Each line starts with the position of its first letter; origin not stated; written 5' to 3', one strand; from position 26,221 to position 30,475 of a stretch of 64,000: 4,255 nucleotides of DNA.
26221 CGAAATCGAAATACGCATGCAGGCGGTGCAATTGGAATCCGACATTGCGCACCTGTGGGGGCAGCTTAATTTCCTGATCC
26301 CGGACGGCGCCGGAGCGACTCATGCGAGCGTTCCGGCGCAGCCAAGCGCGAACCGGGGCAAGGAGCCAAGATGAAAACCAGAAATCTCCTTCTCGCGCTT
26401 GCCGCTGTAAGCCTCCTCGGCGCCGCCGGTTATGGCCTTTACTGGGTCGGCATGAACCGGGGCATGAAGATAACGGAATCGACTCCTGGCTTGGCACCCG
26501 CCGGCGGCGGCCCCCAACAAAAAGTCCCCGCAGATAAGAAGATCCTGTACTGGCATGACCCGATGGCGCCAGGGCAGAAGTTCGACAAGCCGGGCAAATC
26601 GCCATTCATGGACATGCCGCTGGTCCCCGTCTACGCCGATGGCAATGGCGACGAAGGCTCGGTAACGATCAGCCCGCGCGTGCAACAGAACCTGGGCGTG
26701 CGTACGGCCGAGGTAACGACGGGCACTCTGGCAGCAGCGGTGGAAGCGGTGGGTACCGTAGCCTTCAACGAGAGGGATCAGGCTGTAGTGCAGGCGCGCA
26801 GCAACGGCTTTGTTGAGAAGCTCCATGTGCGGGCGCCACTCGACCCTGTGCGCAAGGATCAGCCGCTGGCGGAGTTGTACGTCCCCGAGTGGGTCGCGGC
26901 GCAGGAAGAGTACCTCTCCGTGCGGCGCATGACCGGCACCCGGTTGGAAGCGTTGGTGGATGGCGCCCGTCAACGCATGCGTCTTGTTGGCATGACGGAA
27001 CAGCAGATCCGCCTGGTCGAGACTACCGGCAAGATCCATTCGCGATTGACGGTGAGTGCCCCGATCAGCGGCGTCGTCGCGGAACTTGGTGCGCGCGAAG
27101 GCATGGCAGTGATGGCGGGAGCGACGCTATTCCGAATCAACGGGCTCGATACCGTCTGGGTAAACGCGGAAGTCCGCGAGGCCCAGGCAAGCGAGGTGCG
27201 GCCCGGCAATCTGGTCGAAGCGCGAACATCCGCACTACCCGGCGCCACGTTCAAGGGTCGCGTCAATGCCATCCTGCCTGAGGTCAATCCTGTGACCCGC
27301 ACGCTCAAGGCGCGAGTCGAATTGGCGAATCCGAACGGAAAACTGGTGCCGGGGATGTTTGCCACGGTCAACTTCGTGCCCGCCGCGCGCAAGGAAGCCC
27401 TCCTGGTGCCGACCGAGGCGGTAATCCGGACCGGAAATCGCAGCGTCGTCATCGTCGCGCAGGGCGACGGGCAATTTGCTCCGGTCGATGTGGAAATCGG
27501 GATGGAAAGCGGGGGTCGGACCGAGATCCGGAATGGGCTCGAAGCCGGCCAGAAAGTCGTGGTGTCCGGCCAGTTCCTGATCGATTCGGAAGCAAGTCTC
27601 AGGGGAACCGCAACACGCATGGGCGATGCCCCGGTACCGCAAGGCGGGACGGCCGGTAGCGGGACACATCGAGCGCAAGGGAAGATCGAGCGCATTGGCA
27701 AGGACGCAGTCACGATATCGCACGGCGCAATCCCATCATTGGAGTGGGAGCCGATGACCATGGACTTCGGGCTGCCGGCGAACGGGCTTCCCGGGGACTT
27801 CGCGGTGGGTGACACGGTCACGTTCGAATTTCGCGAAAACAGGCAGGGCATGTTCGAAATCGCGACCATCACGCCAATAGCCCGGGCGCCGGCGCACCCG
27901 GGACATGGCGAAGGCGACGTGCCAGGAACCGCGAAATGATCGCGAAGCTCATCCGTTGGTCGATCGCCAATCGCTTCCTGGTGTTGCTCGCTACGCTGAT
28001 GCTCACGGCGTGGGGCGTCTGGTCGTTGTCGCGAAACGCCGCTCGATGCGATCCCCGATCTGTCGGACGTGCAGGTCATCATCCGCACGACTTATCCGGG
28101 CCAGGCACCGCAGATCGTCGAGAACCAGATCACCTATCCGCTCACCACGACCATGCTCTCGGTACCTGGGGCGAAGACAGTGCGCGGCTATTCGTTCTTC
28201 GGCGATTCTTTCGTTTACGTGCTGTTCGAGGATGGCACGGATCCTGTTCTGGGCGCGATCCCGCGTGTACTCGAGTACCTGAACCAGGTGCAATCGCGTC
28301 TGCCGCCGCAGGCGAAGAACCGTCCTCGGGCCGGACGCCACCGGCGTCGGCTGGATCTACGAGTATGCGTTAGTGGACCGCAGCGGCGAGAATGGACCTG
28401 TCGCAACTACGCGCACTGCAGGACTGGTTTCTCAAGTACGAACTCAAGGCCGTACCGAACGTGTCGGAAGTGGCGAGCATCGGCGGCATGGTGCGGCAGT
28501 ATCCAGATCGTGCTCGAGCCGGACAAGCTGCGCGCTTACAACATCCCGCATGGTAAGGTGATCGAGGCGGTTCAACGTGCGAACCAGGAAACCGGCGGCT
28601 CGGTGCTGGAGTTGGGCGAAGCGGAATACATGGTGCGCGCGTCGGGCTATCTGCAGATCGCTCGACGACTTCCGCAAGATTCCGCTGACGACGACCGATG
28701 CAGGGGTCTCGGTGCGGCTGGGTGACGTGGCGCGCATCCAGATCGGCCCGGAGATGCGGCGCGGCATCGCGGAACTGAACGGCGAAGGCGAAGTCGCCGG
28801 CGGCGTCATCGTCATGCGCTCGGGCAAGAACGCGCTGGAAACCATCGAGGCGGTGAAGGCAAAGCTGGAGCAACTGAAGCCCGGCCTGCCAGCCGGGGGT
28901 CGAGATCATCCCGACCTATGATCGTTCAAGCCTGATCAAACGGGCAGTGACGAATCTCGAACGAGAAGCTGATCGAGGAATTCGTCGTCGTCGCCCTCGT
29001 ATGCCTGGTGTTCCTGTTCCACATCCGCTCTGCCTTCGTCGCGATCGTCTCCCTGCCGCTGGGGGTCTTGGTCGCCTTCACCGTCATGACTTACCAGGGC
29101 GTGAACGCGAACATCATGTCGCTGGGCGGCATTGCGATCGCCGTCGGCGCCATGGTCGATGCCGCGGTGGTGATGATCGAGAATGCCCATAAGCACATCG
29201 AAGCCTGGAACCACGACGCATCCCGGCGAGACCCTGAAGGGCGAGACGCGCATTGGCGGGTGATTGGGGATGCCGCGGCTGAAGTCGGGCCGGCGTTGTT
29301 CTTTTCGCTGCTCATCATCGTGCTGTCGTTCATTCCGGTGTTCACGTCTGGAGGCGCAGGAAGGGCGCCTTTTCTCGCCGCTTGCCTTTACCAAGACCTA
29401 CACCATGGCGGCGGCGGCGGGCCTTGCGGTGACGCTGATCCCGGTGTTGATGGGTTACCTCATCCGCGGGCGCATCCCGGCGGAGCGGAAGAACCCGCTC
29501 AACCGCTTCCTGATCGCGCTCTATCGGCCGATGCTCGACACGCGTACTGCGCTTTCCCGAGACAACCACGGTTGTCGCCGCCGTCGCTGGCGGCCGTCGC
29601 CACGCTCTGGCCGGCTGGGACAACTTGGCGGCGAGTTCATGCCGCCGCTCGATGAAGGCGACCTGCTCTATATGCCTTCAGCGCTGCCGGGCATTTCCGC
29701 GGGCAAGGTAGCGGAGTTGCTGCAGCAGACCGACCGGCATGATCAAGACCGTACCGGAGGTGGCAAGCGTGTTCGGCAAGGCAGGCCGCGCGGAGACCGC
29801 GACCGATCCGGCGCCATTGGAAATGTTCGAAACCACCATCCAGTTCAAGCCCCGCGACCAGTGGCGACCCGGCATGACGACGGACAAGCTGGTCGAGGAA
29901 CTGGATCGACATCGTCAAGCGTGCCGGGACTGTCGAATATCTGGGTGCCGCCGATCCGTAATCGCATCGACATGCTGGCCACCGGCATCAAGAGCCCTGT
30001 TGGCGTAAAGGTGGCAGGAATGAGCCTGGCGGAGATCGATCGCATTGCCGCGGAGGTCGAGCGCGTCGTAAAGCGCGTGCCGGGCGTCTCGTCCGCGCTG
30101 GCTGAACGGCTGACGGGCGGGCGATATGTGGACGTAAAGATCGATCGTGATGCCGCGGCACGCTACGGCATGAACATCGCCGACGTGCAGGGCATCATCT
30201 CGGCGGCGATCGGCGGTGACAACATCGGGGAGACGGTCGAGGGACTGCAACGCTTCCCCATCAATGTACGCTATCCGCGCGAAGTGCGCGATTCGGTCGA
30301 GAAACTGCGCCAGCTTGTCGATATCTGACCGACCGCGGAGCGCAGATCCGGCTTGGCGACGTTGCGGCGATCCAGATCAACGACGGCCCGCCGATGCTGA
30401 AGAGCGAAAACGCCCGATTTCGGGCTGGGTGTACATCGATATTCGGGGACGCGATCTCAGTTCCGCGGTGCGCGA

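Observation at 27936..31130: cusA is cut by about 22 small, insertion-biased indels while cusC and cusB beside it are untouched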

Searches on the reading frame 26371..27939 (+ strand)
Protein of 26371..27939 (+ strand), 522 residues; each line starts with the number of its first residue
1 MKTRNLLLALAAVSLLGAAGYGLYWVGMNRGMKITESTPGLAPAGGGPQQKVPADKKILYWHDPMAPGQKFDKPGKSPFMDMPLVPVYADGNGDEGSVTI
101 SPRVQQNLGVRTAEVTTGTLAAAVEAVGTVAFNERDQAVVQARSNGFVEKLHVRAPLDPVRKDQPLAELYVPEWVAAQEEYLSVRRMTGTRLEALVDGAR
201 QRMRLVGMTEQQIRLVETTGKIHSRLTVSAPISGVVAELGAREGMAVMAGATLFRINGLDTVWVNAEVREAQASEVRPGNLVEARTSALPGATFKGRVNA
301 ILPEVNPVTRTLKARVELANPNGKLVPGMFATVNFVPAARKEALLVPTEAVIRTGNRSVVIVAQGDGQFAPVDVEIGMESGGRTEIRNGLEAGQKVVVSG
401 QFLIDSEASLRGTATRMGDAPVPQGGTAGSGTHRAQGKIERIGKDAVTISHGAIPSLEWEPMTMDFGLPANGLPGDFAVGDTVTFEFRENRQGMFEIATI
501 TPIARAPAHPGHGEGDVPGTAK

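Call 6: find_related_loci(query=window:26371-27936:+, collection=genome_contigs, flank=10000)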
Query window:26371-27936:+ (522 aa) in genome_contigs; peptide patterns used: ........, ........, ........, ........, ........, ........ (x = any residue, [..] = any of these).
219 stretches matched a pattern; 109 encode a relative of the query (tblastn E <= 1e-3); the best 80 are kept; 80 distinct loci.
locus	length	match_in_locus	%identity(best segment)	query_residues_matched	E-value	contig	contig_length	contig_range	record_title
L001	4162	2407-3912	80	26-522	0e+0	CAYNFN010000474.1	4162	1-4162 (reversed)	MAG TPA_asm: uncultured Alcaligenaceae bacterium isolate binchicken_co165_55 genome assembly, contig: k141_2489452, whol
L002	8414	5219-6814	77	1-522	0e+0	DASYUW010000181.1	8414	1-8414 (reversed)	MAG TPA_asm: Burkholderiales bacterium isolate SMAG_U4605 k141_1599155, whole genome shotgun sequence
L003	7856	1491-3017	75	1-507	0e+0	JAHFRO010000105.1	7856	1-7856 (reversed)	MAG: Betaproteobacteria bacterium isolate nzgw576 NODE_7699_length_7857_cov_17.128878, whole genome shotgun sequence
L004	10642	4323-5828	72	1-511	0e+0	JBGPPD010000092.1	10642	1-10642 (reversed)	MAG: Gammaproteobacteria bacterium isolate OBJ2_061818_050_22 k141_1403251_length_10642_cov_96.9411, whole genome shotgu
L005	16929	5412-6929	76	1-502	0e+0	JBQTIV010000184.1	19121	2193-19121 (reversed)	MAG: Betaproteobacteria bacterium isolate SAW101 c_000000100629, whole genome shotgun sequence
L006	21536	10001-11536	68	1-509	0e+0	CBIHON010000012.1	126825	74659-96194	MAG TPA_asm: uncultured Burkholderiales bacterium isolate SRR18156200_binner123_Refined_13 genome assembly, contig: ERZ2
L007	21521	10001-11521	67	1-507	0e+0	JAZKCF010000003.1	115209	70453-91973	MAG: Pseudomonadota bacterium isolate ADI_H3L2_122-bin021 ADIH3L2_B021_0_000000000003, whole genome shotgun sequence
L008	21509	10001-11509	65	21-513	0e+0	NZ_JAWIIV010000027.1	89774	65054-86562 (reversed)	Noviherbaspirillum album strain CPCC 100848 Scaffold27, whole genome shotgun sequence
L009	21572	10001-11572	64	1-514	0e+0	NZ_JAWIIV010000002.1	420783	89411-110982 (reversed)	Noviherbaspirillum album strain CPCC 100848 Scaffold2, whole genome shotgun sequence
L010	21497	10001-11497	69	1-502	0e+0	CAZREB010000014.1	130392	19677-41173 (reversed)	MAG TPA_asm: uncultured Bordetella sp. isolate binchicken_co199_16 genome assembly, contig: NODE_176_length_130392_cov_1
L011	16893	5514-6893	69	56-514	0e+0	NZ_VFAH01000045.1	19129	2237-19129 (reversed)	Noviherbaspirillum aerium strain 122213-3 Scaffold45, whole genome shotgun sequence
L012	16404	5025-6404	69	56-514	0e+0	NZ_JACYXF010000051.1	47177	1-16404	Noviherbaspirillum malthae strain CC-AFH3 Scaffold49_1, whole genome shotgun sequence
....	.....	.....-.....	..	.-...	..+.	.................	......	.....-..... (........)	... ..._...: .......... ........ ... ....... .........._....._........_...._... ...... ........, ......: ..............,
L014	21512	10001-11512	66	1-500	0e+0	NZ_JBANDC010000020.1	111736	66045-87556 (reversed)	Collimonas rhizosphaerae strain H4R21 EFN1FPJHN, whole genome shotgun sequence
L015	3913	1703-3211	64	1-502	0e+0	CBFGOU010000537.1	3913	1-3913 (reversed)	MAG TPA_asm: uncultured Oxalobacteraceae bacterium isolate ERR5385027_metabat2_13 genome assembly, contig: ERZ27258673.2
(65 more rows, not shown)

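Call 10: find_encoding_contigs(protein=window:26371-27939:+, flank=10000, max_places=10)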
Protein window:26371-27939:+ (522 aa): no gene with exactly this product is on record in the collection.

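Call 62: search_protein_families(library=ncbifam, proteins=[window:26371-27936:+], max_evalue=1e-20)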
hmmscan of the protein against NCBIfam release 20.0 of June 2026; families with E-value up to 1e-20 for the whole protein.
window:26371-27936:+ (522 aa): 3 families
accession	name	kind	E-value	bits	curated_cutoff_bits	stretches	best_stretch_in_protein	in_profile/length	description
NF007303.0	PRK09783.1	subfamily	8.3e-103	344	390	1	49-418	38-406/414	copper/silver efflux system membrane fusion protein CusB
TIGR01730.1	RND_mfp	subfamily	1.5e-43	149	94.9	1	110-405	1-314/322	efflux RND transporter periplasmic adaptor subunit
TIGR00999.1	8a0102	subfamily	2.3e-43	148.3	319.3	1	212-405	83-271/271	CzcB/NccB family metal efflux transporter periplasmic adaptor subunit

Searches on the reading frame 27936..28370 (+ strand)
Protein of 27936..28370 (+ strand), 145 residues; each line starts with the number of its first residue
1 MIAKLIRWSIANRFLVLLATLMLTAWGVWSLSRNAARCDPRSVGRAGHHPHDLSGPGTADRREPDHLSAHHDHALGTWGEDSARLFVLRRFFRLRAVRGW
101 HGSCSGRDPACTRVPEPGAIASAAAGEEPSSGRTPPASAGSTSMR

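Call 57: list_cluster_members(proteins=[window:27936-28370:+, window:24965-26371:+, window:28069-28722:+, window:29264-30325:+, window:29270-30325:+, window:29008-29652:+, window:30766-31008:+, window:28577-28918:+])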
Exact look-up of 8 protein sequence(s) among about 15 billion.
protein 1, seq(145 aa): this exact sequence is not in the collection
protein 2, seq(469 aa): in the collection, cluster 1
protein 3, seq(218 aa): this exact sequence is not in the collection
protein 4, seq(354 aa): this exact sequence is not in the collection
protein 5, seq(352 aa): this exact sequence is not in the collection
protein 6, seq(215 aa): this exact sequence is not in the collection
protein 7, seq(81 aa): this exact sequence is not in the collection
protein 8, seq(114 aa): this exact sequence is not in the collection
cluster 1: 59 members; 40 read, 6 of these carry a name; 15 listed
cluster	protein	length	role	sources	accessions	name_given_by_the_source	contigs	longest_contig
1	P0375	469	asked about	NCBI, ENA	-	-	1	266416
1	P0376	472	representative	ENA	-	-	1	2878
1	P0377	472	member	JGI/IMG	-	outer membrane protein TolC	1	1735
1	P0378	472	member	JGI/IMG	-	outer membrane protein TolC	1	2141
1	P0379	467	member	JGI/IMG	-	outer membrane protein TolC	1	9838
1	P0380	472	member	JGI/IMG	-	outer membrane protein TolC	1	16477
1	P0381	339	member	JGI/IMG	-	outer membrane protein TolC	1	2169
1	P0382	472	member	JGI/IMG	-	outer membrane protein TolC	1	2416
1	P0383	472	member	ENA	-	-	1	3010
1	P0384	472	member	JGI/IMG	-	-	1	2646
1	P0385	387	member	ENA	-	-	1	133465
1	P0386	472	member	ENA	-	-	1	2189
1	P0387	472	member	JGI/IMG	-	-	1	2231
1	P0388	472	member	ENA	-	-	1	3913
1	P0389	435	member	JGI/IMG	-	-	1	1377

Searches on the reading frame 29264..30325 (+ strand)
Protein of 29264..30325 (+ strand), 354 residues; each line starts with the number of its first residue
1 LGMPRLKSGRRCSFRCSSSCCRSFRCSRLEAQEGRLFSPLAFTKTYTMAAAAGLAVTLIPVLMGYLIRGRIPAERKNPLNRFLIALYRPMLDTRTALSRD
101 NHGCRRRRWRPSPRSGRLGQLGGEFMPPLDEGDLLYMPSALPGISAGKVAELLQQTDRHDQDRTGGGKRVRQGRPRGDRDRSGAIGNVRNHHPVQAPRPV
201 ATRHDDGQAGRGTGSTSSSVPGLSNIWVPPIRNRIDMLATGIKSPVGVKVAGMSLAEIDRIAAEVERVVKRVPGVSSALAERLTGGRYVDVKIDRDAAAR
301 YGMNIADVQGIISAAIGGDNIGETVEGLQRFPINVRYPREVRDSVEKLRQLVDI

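Call 5: find_homologous_proteins(query=window:29264-30325:+)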
Query window:29264-30325:+ (354 aa): 4235 proteins with E <= 0.001 among 8000 candidates; the best 120 are listed.
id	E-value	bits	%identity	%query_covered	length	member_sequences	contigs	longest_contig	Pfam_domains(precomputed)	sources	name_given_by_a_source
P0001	7.3e-124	432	70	91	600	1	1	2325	PF00873.26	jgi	jgi:Cu(I)/Ag(I) efflux system membrane protein CusA/SilA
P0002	9.6e-121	421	66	91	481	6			PF00873.26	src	-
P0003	2.4e-120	420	67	91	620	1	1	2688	PF00873.26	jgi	jgi:Cu(I)/Ag(I) efflux system membrane protein CusA/SilA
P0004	6.5e-119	415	66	91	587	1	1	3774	PF00873.26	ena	-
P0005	7.4e-119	415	62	99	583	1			PF00873.26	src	-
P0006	3.8e-118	413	64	91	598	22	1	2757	PF00873.26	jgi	jgi:Cu(I)/Ag(I) efflux system membrane protein CusA/SilA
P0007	4.6e-118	413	64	91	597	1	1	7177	PF00873.26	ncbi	ncbi:MAG: efflux RND transporter permease subunit, partial [Burkholderiales bacterium]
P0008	4.2e-117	409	64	91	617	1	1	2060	PF00873.26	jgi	jgi:Cu(I)/Ag(I) efflux system membrane protein CusA/SilA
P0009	7.5e-117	409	64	91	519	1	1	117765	PF00873.26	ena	-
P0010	1.1e-116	408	63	91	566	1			PF00873.26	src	-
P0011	3.1e-116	407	66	91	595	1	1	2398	PF00873.26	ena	-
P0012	1.4e-115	404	61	97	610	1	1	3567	PF00873.26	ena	-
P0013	1.4e-114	401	64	91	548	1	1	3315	PF00873.26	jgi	jgi:Cu(I)/Ag(I) efflux system membrane protein CusA/SilA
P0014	1.5e-114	401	65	91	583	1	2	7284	PF00873.26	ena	-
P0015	5.4e-114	399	63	90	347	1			PF00873.26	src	-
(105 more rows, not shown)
